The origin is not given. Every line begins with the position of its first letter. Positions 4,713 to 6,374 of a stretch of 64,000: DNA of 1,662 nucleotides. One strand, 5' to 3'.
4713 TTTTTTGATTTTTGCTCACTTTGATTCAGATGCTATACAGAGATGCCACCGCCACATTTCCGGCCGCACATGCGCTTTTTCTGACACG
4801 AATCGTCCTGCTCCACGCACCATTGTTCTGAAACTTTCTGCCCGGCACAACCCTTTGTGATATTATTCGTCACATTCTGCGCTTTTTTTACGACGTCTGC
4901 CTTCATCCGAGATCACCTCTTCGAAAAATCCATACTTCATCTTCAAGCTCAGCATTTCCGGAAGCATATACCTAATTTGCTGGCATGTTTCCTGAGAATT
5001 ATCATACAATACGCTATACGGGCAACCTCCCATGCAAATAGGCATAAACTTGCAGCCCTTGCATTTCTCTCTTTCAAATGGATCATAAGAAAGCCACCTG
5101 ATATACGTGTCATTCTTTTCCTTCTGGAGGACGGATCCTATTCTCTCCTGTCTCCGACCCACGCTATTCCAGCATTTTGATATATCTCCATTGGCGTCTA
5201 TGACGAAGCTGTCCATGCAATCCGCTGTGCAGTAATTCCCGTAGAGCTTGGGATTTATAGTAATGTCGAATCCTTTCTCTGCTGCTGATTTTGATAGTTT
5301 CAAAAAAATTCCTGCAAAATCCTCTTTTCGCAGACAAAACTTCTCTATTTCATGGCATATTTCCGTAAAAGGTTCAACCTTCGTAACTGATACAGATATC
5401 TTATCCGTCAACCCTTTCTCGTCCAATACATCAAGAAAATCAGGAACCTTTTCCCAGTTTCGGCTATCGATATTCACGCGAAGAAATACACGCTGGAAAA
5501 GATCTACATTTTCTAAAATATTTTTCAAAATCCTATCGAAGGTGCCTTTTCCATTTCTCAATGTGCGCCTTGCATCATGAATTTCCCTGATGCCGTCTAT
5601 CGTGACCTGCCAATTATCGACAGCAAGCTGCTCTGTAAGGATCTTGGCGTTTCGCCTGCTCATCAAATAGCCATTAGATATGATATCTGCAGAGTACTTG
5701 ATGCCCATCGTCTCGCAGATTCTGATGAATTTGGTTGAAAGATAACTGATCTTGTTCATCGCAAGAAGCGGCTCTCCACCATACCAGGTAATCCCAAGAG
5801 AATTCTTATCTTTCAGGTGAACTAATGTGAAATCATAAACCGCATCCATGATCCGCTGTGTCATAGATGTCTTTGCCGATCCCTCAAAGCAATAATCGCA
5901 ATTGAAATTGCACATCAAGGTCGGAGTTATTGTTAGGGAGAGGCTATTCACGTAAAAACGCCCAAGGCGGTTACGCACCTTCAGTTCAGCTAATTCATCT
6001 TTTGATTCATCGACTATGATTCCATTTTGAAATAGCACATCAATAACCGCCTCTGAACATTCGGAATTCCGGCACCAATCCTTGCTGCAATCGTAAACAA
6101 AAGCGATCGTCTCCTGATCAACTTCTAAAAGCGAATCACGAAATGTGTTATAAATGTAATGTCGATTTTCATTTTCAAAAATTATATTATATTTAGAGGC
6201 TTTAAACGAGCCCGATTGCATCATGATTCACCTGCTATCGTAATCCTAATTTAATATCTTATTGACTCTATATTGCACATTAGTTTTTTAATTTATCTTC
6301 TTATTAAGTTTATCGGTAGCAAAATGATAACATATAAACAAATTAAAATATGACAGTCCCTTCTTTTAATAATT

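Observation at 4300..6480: AT-rich island carrying a radical SAM/SPASM enzyme with an RRE-like N-terminal extension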

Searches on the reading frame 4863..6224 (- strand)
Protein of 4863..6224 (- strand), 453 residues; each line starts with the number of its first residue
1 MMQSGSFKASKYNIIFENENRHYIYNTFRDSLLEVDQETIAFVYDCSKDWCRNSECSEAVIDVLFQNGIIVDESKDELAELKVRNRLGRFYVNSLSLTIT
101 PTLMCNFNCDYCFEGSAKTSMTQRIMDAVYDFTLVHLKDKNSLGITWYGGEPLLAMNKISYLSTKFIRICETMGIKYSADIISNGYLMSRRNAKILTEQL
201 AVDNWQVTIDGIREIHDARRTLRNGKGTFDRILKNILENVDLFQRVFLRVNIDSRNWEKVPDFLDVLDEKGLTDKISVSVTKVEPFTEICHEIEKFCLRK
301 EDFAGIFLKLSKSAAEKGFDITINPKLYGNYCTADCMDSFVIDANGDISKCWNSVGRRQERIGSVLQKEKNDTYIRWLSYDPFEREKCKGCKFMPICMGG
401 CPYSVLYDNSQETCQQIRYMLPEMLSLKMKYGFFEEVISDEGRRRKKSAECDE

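Call 3: search_protein_families(library=ncbifam, proteins=[window:4863-6224:-], max_evalue=0.01)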
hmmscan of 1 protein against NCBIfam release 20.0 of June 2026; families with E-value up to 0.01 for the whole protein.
window:4863-6224:- (453 aa): 64 families (the best 25 are shown)
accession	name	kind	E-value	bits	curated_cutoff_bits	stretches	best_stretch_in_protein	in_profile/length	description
TIGR04463.1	rSAM_vs_C_rich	equivalog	6.4e-97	325.1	525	1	12-412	1-405/438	TIGR04463 family radical SAM/SPASM RiPP maturase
TIGR04334.1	rSAM_Clo7bot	equivalog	1.4e-93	314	600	1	8-428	1-432/440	radical SAM/SPASM domain Clo7bot peptide maturase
NF038107.1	rSAM_NF038107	equivalog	4.1e-69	233.5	600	1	8-412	2-410/444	Cys-every-fifth radical SAM/SPASM peptide maturase CefB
NF052473.1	rSAM_FlmE_OhkG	exception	2.1e-53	181.7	500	1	7-425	1-451/481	FlmE/OhkG family radical SAM/SPASM peptide maturase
TIGR04280.1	geopep_mat_rSAM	hypoth_equivalog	1.7e-50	172.2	400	1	10-410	4-401/428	geopeptide radical SAM maturase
NF047865.1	rSAM_PapB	equivalog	8.5e-36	123.8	340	1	93-404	3-319/330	PapB family radical SAM/SPASM ranthipeptide maturase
TIGR04068.1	rSAM_ocin_clost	equivalog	1.6e-24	86.6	500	1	15-254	4-251/462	Cys-rich peptide radical SAM maturase CcpM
NF041298.1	rSAM_mat_DynA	equivalog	1.1e-23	83.9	450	1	99-402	5-322/356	dynobactin maturation radical SAM/SPASM protein DynA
TIGR04064.1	rSAM_nif11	equivalog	4.3e-22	78.5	518.7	2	15-243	6-228/459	nif11-like peptide radical SAM maturase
TIGR03974.1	rSAM_six_Cys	equivalog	1.4e-21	76.9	425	1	64-403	69-418/451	thioether cross-link-forming SCIFF peptide maturase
TIGR03942.1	sulfatase_rSAM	equivalog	9.2e-21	74.3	349.45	1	103-413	9-336/363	anaerobic sulfatase maturase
TIGR04083.1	rSAM_pep_methan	hypoth_equivalog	7.2e-20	71.2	300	1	98-411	3-320/376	TIGR04083 family peptide-modifying radical SAM enzyme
TIGR04136.1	rSAM_FibroRumin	equivalog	3.7e-19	68.9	400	1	69-415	66-432/458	FibroRumin system radical SAM peptide maturase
NF040492.1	not_ScfB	exception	1.4e-17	63.7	855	1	49-403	54-417/450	ScfB-related radical SAM/SPASM orphan maturase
TIGR03906.1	quino_hemo_SAM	equivalog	4e-17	62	453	1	61-404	64-417/467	quinohemoprotein amine dehydrogenase maturation protein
TIGR04085.1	rSAM_more_4Fe4S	domain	1.2e-14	54.5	27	1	332-410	1-83/93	SPASM domain-containing protein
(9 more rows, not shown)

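Call 4: search_protein_families(library=pfam, proteins=[window:4863-6224:-], max_evalue=0.1)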
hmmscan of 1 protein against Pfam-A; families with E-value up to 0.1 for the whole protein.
window:4863-6224:- (453 aa): 3 families
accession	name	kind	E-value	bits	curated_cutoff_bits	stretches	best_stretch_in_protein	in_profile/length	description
PF04055.27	Radical_SAM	-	2.1e-10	41.5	29.5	1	100-265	2-164/166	Radical SAM superfamily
PF13353.11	Fer4_12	-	1.5e-08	35.5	22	1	105-222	15-126/137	4Fe-4S single cluster domain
PF16707.10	CagS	-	0.087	13.3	27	0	198-239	30-71/196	Cag pathogenicity island protein S of Helicobacter pylori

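Call 7: search_solved_structures(query=window:4863-6224:-, max_evalue=0.001, show_alignments=2)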
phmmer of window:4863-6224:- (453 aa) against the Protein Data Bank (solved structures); distinct sequences matched with E-value up to 0.001: 7.
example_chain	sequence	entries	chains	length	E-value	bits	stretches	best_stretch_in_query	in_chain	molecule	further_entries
5wgg_A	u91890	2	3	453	1.4e-12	50.4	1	92-403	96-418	Radical SAM domain protein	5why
4k37_A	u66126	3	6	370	3.9e-07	32.5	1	95-420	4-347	Anaerobic sulfatase-maturating enzyme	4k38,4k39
4k36_A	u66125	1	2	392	5.3e-07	32.1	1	95-420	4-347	Anaerobic sulfatase-maturating enzyme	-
6q2p_A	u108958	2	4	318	3.6e-06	29.3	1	96-201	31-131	Radical S-adenosyl methionine domain-containing protein 2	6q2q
5v1q_A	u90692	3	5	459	1.4e-05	27.4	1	75-412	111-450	Radical SAM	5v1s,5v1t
9gm3_A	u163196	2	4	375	0.00013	24.2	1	103-237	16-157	ChlB radical SAM domain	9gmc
6efn_A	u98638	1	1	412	0.00042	22.5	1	95-265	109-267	Sporulation killing factor maturation protein SkfB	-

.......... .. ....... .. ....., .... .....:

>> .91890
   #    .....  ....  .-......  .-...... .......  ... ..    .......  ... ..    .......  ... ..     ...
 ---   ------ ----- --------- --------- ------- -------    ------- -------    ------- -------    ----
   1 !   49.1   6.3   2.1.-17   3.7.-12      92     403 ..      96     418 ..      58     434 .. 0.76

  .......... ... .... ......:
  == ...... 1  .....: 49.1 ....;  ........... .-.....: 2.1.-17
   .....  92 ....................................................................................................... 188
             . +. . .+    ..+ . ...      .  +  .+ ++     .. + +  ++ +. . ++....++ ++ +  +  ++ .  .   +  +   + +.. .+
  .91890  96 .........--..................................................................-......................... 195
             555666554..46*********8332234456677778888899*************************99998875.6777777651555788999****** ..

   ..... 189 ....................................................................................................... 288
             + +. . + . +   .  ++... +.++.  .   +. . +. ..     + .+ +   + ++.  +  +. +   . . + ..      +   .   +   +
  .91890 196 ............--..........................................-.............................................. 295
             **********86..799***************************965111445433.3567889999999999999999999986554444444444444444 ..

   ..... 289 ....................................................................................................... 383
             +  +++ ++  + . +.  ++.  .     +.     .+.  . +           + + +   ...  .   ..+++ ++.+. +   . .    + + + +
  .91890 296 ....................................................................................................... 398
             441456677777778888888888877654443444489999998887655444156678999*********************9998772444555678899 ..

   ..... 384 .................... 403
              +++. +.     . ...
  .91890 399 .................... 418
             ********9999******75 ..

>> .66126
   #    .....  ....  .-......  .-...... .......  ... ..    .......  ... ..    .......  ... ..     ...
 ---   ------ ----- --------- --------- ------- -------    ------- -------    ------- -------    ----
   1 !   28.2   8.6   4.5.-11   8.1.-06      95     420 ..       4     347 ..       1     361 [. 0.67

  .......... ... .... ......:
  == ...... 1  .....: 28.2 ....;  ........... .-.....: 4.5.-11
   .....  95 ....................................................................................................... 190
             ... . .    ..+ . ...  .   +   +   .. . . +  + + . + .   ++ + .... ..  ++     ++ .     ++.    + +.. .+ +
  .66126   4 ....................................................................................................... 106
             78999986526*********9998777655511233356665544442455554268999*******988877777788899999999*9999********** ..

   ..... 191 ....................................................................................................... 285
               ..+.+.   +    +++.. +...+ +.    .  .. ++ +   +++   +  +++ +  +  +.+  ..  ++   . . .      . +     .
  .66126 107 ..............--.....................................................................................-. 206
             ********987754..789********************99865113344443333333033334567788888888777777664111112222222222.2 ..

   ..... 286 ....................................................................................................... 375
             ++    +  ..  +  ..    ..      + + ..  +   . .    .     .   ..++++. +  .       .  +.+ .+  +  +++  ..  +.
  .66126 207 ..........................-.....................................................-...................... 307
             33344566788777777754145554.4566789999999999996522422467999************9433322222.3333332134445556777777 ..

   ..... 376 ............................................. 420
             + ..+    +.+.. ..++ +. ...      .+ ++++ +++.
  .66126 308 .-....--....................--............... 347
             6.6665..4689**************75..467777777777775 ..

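Call 9: find_homologous_proteins(query=window:4863-6224:-, max_evalue=1e-20)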
Query window:4863-6224:- (453 aa): 1027 proteins with E <= 1e-20 among 4191 candidates; the best 120 are listed.
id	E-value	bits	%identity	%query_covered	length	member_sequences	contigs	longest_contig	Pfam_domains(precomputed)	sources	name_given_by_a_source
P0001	0.0e+0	1026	98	100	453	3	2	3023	PF04055.28,PF13353.12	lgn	-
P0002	5.6e-200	683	64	98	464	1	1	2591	PF04055.28,PF13353.12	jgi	jgi:uncharacterized protein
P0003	4.0e-139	482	50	93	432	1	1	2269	PF04055.28,PF13353.12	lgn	-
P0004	8.1e-129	448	48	93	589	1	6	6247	PF04055.28,PF13353.12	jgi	jgi:uncharacterized protein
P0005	1.2e-122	428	44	98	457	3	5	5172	PF04055.28,PF13353.12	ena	-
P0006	3.7e-121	423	44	93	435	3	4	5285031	PF04055.28,PF13353.12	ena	-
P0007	5.4e-121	423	45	98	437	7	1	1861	PF04055.28,PF13353.12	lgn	-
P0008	3.1e-115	404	43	91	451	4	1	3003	PF04055.28,PF13353.12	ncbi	-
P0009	3.3e-113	397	41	93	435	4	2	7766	PF04055.28,PF13353.12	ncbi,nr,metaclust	ncbi:MAG: hypothetical protein BA870_09305 [Desulfuromonadales bacterium C00003094]|nr:MAG: hypothet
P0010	1.6e-111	391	42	88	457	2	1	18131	PF04055.28,PF13353.12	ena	-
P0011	1.9e-109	385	43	93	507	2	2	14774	PF04055.28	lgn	-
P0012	2.3e-109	384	43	89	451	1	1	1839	PF04055.28,PF13353.12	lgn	-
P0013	3.7e-108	380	33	78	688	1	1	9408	PF04055.28,PF13353.12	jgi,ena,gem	-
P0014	1.2e-107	379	42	93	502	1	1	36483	PF04055.28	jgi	-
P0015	5.3e-106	373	41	93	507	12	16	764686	PF04055.28,PF13353.12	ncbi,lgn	-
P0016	2.4e-103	365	42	92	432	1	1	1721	PF04055.28,PF13353.12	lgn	-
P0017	3.2e-96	341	40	93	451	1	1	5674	PF04055.28,PF13353.12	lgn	-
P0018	1.5e-94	335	39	93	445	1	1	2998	PF04055.28,PF13353.12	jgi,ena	-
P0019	2.6e-94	335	40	93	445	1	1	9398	PF04055.28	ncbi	-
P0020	7.6e-94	333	40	89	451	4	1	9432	PF04055.28,PF13353.12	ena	-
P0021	4.6e-93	331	38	93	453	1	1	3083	PF04055.28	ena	-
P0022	7.0e-93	330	40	93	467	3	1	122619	PF04055.28,PF13353.12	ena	-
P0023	5.7e-92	327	39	93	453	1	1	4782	PF04055.28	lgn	-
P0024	1.3e-91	326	39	93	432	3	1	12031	PF04055.28,PF13353.12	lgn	-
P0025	1.0e-89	320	37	93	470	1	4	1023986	PF04055.28,PF13353.12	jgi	jgi:uncharacterized protein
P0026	2.9e-89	318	39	93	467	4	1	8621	PF04055.28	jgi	jgi:uncharacterized protein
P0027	1.2e-88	316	36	97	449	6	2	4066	PF04055.28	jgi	jgi:uncharacterized protein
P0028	8.4e-88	313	38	93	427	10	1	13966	PF04055.28,PF13353.12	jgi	jgi:uncharacterized protein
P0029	4.1e-87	311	38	96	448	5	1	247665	PF04055.28,PF13353.12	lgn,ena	-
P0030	2.8e-86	308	36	89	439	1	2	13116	PF04055.28,PF13353.12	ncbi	ncbi:MAG: radical SAM protein [candidate division WOR-3 bacterium]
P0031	6.9e-86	307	37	93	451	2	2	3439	PF04055.28,PF13353.12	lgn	-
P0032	1.4e-85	306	36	92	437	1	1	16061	PF04055.28,PF13353.12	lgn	-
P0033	3.8e-85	305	37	93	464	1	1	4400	PF04055.28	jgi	jgi:uncharacterized protein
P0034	8.6e-85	303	38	93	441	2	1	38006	PF04055.28,PF13353.12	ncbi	ncbi:MAG: radical SAM protein [Acidobacteriota bacterium]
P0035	4.1e-84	301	36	93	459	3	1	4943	PF04055.28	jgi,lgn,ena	-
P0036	8.0e-84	300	38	93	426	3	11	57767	PF04055.28,PF13353.12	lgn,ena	-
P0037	1.0e-83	300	36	93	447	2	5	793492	PF04055.28,PF13353.12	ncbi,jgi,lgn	jgi:uncharacterized protein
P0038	1.4e-83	299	37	94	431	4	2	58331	PF04055.28,PF13353.12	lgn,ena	-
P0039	2.6e-83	298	38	98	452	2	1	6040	PF04055.28,PF13353.12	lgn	-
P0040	3.1e-83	298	37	93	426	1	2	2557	PF04055.28,PF13353.12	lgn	-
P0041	3.7e-83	298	38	94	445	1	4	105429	PF04055.28,PF13353.12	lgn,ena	-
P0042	6.3e-83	297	35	93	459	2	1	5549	PF04055.28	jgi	jgi:uncharacterized protein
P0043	7.3e-83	297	37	94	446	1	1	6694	PF04055.28,PF13353.12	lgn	-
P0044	1.7e-82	296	38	93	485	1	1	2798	PF04055.28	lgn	-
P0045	2.5e-82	295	37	93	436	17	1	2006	PF04055.28,PF13353.12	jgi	-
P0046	5.9e-82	294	38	93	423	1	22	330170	PF04055.28,PF13353.12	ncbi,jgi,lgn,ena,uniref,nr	ncbi:radical SAM/SPASM domain-containing protein [Ruminiclostridium cellobioparum]|jgi:uncharacteriz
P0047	8.4e-82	294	35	93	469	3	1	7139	PF04055.28,PF13353.12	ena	-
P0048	1.0e-81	293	35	93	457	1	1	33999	PF04055.28,PF13353.12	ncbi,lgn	-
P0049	1.4e-81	293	36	93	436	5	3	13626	PF04055.28,PF13353.12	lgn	-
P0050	7.0e-81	290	36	93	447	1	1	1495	PF04055.28,PF13353.12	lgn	-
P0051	1.0e-80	290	36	93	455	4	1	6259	PF04055.28,PF13353.12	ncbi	-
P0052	1.1e-80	290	37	95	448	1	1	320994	PF04055.28,PF13353.12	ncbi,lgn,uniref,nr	ncbi:hypothetical protein CLPU_3c01920 [Gottschalkia purinilytica]|uniref:Radical SAM core domain-co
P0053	1.3e-80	290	34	93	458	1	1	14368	PF04055.28,PF13353.12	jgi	jgi:uncharacterized protein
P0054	1.9e-80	289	36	92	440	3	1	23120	PF04055.28,PF13353.12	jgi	-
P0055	5.1e-80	288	36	93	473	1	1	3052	PF04055.28,PF13353.12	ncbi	-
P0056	7.1e-80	287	35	92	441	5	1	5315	PF04055.28,PF13353.12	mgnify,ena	mgnify:FL=1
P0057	7.6e-80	287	36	95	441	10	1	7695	PF04055.28,PF13353.12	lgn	-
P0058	8.2e-80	287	35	92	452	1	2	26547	PF04055.28,PF13353.12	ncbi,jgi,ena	-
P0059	8.4e-80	287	36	93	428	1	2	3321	PF04055.28,PF13353.12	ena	-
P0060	1.4e-79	286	37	95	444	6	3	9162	PF04055.28,PF13353.12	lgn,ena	-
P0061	2.2e-79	286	39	83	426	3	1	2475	PF04055.28,PF13353.12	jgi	-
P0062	2.4e-79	285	39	80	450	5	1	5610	PF04055.28,PF13353.12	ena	-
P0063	3.9e-79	285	35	94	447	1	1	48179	PF04055.28,PF13353.12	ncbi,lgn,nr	ncbi:MAG: radical SAM protein [Firmicutes bacterium]|nr:radical SAM protein [Bacillota bacterium]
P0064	6.4e-79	284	36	93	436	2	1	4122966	PF04055.28,PF13353.12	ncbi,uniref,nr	ncbi:radical SAM/SPASM domain-containing protein [Tepidibacter hydrothermalis]|uniref:Radical SAM pr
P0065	8.0e-79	284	37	93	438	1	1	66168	PF04055.28,PF13353.12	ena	-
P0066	9.4e-79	283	36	93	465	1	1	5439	PF04055.28,PF13353.12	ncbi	-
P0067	1.1e-78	283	34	93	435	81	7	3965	PF04055.28,PF13353.12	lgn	-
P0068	1.8e-78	283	38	93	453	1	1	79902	PF04055.28,PF13353.12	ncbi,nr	ncbi:MAG: radical SAM/SPASM domain Clo7bot peptide maturase [Clostridia bacterium]|nr:radical SAM/SP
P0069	2.6e-78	282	35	92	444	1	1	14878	PF04055.28,PF13353.12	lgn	-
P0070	3.9e-78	281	36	88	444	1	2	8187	PF04055.28,PF13353.12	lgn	-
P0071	4.3e-78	281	37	93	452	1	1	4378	PF04055.28,PF13353.12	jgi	jgi:uncharacterized protein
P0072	5.0e-78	281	36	94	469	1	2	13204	PF04055.28,PF13353.12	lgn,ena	-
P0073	6.6e-78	281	36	94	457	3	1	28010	PF04055.28,PF13353.12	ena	-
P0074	8.5e-78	280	35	93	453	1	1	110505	PF04055.28,PF13353.12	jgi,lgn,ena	-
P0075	9.5e-78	280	35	93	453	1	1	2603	PF04055.28,PF13353.12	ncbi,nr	ncbi:MAG: hypothetical protein BWY74_03989 [Firmicutes bacterium ADurb.Bin419]|nr:MAG: hypothetical 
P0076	1.1e-77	280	35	96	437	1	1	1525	PF04055.28,PF13353.12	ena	-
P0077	1.8e-77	279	34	95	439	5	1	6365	PF04055.28,PF13353.12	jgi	jgi:uncharacterized protein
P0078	5.0e-77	278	35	95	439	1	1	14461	PF04055.28,PF13353.12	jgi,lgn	jgi:uncharacterized protein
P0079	5.6e-77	278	35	93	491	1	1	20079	PF04055.28,PF13353.12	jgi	jgi:uncharacterized protein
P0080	6.4e-77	277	34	92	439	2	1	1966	PF04055.28,PF13353.12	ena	-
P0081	9.8e-77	277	37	92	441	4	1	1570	PF04055.28,PF13353.12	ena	-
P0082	1.0e-76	277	37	92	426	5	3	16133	PF04055.28,PF13353.12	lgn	-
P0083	1.2e-76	277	35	95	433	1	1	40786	PF04055.28,PF13353.12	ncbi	-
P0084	1.2e-76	276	34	93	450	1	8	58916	PF04055.28,PF13353.12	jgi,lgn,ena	-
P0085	1.6e-76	276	33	93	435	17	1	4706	PF04055.28,PF13353.12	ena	-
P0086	2.3e-76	276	36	93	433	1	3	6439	PF04055.28,PF13353.12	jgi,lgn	-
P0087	2.4e-76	276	36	92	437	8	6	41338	PF04055.28,PF13353.12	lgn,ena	-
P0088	2.9e-76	275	35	93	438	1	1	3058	PF04055.28,PF13353.12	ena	-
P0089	3.9e-76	275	35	92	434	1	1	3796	PF04055.28,PF13353.12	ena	-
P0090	4.5e-76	275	35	93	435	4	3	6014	PF04055.28,PF13353.12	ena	-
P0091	5.0e-76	274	34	92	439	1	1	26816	PF04055.28,PF13353.12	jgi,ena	-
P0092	6.9e-76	274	41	75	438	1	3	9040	PF04055.28,PF13353.12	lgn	-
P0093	7.3e-76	274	36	93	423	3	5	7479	PF04055.28,PF13353.12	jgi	-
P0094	7.5e-76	274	35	92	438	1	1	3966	PF04055.28,PF13353.12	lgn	-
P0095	8.0e-76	274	37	92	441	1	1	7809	PF04055.28,PF13353.12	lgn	-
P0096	8.3e-76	274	35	91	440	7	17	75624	PF04055.28,PF13353.12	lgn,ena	-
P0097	1.2e-75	273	37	92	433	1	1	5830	PF04055.28,PF13353.12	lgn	-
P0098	1.3e-75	273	35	87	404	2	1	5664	PF04055.28,PF13353.12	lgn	-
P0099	1.4e-75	273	35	93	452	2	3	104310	PF04055.28,PF13353.12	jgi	jgi:uncharacterized protein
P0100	1.5e-75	273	34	92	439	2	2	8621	PF04055.28,PF13353.12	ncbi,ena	-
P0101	1.6e-75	273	34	93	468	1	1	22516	PF04055.28,PF13353.12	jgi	jgi:uncharacterized protein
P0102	1.7e-75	273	37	81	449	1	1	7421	PF04055.28,PF13353.12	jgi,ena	-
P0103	1.9e-75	273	33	93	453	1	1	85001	PF04055.28,PF13353.12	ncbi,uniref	ncbi:radical SAM/SPASM domain Clo7bot peptide maturase [Gorillibacterium sp. CAU 1737]|uniref:radica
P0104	2.0e-75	272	33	93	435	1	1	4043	PF04055.28,PF13353.12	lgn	-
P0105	2.1e-75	272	35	94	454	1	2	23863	PF04055.28,PF13353.12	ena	-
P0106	2.1e-75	272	36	93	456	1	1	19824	PF04055.28,PF13353.12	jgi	jgi:uncharacterized protein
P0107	2.2e-75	272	36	94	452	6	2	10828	PF04055.28,PF13353.12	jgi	jgi:uncharacterized protein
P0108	2.7e-75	272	34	93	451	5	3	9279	PF04055.28,PF13353.12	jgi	jgi:uncharacterized protein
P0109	3.3e-75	272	36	92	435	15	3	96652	PF04055.28,PF13353.12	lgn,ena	-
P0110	3.6e-75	272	34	92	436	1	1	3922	PF04055.28,PF13353.12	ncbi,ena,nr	ncbi:MAG: SPASM domain-containing protein [Selenomonadaceae bacterium]|nr:SPASM domain-containing pr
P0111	4.6e-75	271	33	94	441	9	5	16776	PF04055.28,PF13353.12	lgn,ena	-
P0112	5.2e-75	271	37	93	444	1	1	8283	PF04055.28,PF13353.12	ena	-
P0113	5.3e-75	271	34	92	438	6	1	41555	PF04055.28,PF13353.12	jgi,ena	-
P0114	6.2e-75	271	34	93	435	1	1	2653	PF04055.28,PF13353.12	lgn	-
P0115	6.7e-75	271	35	89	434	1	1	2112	PF04055.28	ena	-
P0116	7.7e-75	271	36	93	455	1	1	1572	PF04055.28,PF13353.12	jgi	jgi:uncharacterized protein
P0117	8.1e-75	270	34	96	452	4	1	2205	PF04055.28,PF13353.12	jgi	-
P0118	9.5e-75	270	36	92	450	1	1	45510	PF04055.28,PF13353.12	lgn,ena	-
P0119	1.0e-74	270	35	94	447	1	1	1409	PF04055.28,PF13353.12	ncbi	-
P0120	1.0e-74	270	34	98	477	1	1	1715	PF04055.28,PF13353.12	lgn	-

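Call 10: find_related_loci(query=window:4863-6224:-, collection=genome_contigs, flank=6000)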
Query window:4863-6224:- (453 aa) in genome_contigs; peptide patterns used: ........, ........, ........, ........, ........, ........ (x = any residue, [..] = any of these).
10 stretches matched a pattern; 5 encode a relative of the query (tblastn E <= 1e-3); 5 distinct loci.
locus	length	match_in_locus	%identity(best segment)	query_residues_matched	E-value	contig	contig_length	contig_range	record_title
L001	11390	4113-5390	34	7-425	5e-69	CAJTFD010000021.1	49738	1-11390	Clostridia bacterium isolate B62_62_CS_H genome assembly, contig: MGBC000121.21, whole genome shotgun sequence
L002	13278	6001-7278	32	7-431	3e-68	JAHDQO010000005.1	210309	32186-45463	MAG: Tissierellales bacterium isolate SM3-B4.1 k141_49190, whole genome shotgun sequence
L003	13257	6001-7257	31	8-427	1e-57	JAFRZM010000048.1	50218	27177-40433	MAG: Lachnospiraceae bacterium isolate RGIG2939 Goat_Omasum.Co__c2320326, whole genome shotgun sequence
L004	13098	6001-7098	24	48-401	1e-21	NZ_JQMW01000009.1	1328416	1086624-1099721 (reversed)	Clostridium sp. KNHs214 CC89DRAFT_scf7180000000030_quiver.4_C, whole genome shotgun sequence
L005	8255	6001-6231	35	100-174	3e-6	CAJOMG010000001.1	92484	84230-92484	uncultured Desulfovibrio sp. isolate Reindeer_2_mag_125 genome assembly, contig: scaffold_48, whole genome shotgun seque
